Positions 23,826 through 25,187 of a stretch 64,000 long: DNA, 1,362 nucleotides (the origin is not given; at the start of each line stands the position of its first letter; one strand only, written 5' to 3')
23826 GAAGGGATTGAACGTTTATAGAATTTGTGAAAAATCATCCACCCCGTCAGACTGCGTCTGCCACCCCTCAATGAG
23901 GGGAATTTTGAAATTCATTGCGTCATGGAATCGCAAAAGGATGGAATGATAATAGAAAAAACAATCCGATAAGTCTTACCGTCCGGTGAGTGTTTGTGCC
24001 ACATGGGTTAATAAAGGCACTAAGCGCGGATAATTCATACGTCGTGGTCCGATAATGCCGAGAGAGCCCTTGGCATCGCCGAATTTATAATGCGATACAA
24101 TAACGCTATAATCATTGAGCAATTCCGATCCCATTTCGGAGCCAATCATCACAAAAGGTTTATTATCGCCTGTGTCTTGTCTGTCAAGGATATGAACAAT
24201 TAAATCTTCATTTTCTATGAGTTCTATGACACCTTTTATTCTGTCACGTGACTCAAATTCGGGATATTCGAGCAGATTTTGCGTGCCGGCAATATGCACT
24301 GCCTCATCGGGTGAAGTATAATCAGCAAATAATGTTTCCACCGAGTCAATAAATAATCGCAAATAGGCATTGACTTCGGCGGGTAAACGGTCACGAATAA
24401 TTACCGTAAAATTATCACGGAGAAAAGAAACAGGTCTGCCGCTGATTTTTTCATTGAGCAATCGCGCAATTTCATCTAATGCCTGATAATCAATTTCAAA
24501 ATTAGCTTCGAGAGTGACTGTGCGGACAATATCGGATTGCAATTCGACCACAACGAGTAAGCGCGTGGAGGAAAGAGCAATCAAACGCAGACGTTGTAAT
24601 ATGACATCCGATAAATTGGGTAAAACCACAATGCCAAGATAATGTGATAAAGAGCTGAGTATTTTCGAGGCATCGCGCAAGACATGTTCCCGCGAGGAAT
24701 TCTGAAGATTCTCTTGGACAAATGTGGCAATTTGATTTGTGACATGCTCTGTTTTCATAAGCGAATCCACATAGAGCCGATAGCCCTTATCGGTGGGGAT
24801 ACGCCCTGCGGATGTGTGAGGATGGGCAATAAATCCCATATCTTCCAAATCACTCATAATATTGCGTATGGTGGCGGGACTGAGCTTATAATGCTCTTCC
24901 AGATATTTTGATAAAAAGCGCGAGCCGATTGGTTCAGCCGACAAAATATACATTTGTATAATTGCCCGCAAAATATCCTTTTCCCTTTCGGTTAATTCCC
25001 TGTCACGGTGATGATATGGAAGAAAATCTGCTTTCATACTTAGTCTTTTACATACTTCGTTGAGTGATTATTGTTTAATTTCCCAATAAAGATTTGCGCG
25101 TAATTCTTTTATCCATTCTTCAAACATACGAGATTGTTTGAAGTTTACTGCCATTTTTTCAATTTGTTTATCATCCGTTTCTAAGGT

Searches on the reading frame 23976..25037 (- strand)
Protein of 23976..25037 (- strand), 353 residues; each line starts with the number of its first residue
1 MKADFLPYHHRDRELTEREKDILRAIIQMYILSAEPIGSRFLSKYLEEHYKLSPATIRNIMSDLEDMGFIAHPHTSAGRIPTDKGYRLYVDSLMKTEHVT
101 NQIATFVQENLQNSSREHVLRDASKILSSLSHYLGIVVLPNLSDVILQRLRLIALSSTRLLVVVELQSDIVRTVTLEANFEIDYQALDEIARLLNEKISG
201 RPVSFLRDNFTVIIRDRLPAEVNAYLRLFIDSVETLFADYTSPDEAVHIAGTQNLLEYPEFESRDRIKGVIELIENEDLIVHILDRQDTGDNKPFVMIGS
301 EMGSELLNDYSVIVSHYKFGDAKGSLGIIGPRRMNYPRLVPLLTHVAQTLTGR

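Call 6: search_protein_families(library=pfam, proteins=[window:23976-25037:-], max_evalue=0.1)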
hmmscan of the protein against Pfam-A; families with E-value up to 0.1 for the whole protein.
window:23976-25037:- (353 aa): 5 families
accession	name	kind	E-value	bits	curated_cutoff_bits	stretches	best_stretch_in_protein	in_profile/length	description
PF01628.27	HrcA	-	2.4e-49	168.6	22.2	1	117-340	1-215/215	HrcA protein C terminal domain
PF03444.21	HrcA_DNA-bdg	-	5.7e-06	26.3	21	1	14-87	1-71/79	Winged helix-turn-helix transcription repressor, HrcA DNA-binding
PF08461.16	HTH_12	-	0.0018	18.6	21.4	1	33-86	10-63/66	Ribonuclease R winged-helix domain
PF03965.22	Penicillinase_R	-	0.043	14.6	22.6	0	16-79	2-58/115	Penicillinase repressor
PF01090.25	Ribosomal_S19e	-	0.06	13.5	29.4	0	48-88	87-126/137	Ribosomal protein S19e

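Call 17: find_encoding_contigs(protein=window:23976-25037:-, flank=10000, max_places=10)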
Protein window:23976-25037:- (353 aa): 24 contigs read that carry it; 6 places shown.
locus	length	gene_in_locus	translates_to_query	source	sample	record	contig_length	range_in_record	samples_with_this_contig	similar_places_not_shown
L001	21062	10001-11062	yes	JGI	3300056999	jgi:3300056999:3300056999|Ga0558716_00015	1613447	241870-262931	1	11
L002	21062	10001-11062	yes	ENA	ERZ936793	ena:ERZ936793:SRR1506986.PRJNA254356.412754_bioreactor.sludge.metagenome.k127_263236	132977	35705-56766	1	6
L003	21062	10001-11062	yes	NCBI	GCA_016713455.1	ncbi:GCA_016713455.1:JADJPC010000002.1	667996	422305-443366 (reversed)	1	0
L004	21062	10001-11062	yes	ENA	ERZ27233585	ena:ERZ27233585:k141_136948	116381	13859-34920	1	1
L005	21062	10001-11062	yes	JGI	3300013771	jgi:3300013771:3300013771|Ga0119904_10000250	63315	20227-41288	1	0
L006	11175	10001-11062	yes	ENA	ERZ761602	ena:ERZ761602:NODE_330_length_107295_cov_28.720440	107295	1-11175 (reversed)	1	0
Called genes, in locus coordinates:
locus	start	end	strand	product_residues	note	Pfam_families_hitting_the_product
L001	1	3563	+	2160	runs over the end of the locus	PF02120:Flg_hook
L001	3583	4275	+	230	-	PF03963:FlgD, PF13861:FLgD_tudor, PF13860:FlgD_ig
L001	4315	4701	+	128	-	PF12611:Flagellar_put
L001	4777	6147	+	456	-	PF00460:Flg_bb_rod, PF22692:LlgE_F_G_D1, PF07559:FlgE_D2, PF06429:Flg_bbr_C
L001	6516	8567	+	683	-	PF00639:Rotamase, PF01931:NTPase_I-T (faint), PF13616:Rotamase_3, PF00639:Rotamase, PF13616:Rotamase_3, PF13145:Rotamase_2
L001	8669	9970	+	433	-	PF13623:SurA_N_2 (weak), PF13624:SurA_N_3 (weak), PF09312:SurA_N, PF13145:Rotamase_2, PF13616:Rotamase_3, PF00639:Rotamase, PF13616:Rotamase_3 (weak), PF00639:Rotamase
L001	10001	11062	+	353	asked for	PF03444:WHD_HrcA (weak), PF01628:HrcA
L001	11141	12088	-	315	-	PF13365:Trypsin_2 (weak)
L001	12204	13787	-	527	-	PF07669:Eco57I (weak)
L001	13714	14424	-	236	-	-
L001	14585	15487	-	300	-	-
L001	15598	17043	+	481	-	PF01546:Peptidase_M20, PF07687:M20_dimer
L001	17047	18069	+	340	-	PF18962:Por_Secre_tail (weak)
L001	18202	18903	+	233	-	PF01027:Bax1-I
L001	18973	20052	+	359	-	PF07719:TPR_2 (faint), PF14559:TPR_19 (weak)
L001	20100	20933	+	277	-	PF02511:Thy1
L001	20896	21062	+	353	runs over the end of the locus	PF03150:CCP_MauG, PF06537:DHOR (faint)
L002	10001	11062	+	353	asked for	PF03444:WHD_HrcA (weak), PF01628:HrcA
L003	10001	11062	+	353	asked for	PF03444:WHD_HrcA (weak), PF01628:HrcA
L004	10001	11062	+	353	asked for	PF03444:WHD_HrcA (weak), PF01628:HrcA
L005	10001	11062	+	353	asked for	PF03444:WHD_HrcA (weak), PF01628:HrcA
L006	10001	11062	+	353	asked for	PF03444:WHD_HrcA (weak), PF01628:HrcA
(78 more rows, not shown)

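Call 54: search_protein_families(library=ncbifam, proteins=[L001:11141-12088:-, L001:12204-13787:-, L001:13714-14424:-, L001:14585-15487:-], max_evalue=0.01)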
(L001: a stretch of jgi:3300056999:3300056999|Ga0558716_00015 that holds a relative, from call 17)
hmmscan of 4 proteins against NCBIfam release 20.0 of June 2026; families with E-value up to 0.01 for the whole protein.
L001:11141-12088:- (315 aa): 0 families

L001:12204-13787:- (527 aa): 1 family
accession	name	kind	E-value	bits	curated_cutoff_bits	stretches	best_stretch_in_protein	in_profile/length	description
TIGR02987.1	met_A_Alw26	exception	0.0014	17.4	353.5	1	56-225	33-216/523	Alw26I/Eco31I/Esp3I family type II restriction adenine-specific DNA-methyltransferase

L001:13714-14424:- (236 aa): 0 families

L001:14585-15487:- (300 aa): 0 families

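Call 68: find_homologous_proteins(query=window:23976-25037:-, max_evalue=1e-50)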
Query window:23976-25037:- (353 aa): 2391 proteins with E <= 1e-50 among 8000 candidates; the best 120 are listed.
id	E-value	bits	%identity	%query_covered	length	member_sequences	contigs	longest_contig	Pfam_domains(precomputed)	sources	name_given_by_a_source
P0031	5.6e-223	757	99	100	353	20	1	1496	PF01628.28,PF03444.22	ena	-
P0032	9.7e-194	661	84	100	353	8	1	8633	PF01628.28,PF03444.22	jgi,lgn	-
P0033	4.7e-126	439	59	97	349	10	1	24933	PF01628.28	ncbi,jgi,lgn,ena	jgi:heat-inducible transcriptional repressor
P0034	2.5e-124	433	58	99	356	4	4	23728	PF01628.28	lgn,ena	-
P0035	3.8e-124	432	58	97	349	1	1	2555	PF01628.28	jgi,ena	-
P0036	7.1e-124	432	58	100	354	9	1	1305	PF01628.28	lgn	-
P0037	5.1e-122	425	57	100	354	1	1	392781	PF01628.28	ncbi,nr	ncbi:MAG: heat-inducible transcription repressor HrcA [Ignavibacteria bacterium]|nr:heat-inducible t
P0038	1.3e-120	421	56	98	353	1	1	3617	PF01628.28,PF03444.22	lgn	-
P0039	4.0e-118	413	55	100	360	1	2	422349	PF01628.28,PF03444.22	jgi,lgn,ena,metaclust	metaclust:\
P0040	4.7e-118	412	55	99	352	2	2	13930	PF01628.28,PF03444.22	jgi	-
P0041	6.8e-116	405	54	99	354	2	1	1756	PF01628.28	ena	-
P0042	1.2e-115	405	54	99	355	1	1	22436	PF01628.28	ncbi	ncbi:MAG: heat-inducible transcriptional repressor HrcA [Bacteroidota bacterium]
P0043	3.5e-115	403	54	98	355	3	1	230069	PF01628.28,PF03444.22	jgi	jgi:heat-inducible transcriptional repressor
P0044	3.9e-115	403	55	96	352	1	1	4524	PF01628.28,PF03444.22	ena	-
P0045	6.6e-115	402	56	96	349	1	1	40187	PF01628.28,PF03444.22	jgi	jgi:heat-inducible transcriptional repressor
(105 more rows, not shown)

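Call 69: find_encoding_contigs(protein=P0032, flank=8000, max_places=4)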
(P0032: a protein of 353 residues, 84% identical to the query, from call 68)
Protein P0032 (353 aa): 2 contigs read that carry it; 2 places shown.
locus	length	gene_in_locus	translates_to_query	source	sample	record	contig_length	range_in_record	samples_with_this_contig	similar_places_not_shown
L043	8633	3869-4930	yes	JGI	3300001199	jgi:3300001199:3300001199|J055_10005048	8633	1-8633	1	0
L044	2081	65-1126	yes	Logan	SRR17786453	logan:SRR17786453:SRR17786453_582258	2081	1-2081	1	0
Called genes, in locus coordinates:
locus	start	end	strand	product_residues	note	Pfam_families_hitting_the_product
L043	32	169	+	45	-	-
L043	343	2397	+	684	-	PF00639:Rotamase, PF01931:NTPase_I-T (faint), PF13616:Rotamase_3, PF00639:Rotamase, PF13616:Rotamase_3, PF13145:Rotamase_2 (weak)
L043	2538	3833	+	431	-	PF13624:SurA_N_3 (weak), PF09312:SurA_N, PF13145:Rotamase_2, PF13616:Rotamase_3, PF00639:Rotamase, PF13616:Rotamase_3 (weak), PF00639:Rotamase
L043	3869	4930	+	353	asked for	PF03444:WHD_HrcA (faint), PF01628:HrcA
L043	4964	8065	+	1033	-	PF13517:FG-GAP_3 (weak)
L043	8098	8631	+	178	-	?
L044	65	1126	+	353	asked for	PF03444:WHD_HrcA (faint), PF01628:HrcA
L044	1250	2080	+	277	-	?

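Call 70: find_encoding_contigs(protein=P0033, flank=8000, max_places=3)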
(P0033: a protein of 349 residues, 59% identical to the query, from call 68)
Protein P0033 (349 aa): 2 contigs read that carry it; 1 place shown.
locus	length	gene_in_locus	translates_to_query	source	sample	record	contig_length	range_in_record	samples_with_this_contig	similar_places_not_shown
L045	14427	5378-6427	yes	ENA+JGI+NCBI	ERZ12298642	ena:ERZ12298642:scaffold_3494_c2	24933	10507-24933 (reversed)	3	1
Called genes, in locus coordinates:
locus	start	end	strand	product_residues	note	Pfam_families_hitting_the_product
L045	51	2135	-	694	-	PF00691:OmpA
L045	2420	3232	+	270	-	PF13860:FlgD_ig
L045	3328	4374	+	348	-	-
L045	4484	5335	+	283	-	-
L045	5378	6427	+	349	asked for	PF01628:HrcA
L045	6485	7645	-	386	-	PF00072:Response_reg, PF00512:HisKA, PF02518:HATPase_c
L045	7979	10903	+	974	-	PF00082:Peptidase_S8, PF18962:Por_Secre_tail (weak)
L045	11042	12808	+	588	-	PF17899:Peptidase_M61_N, PF05299:Peptidase_M61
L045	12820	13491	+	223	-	-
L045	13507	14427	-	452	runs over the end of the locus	PF00092:VWA, PF00362:Integrin_beta (faint), PF13519:VWA_2, PF25106:VWA_4, PF00691:OmpA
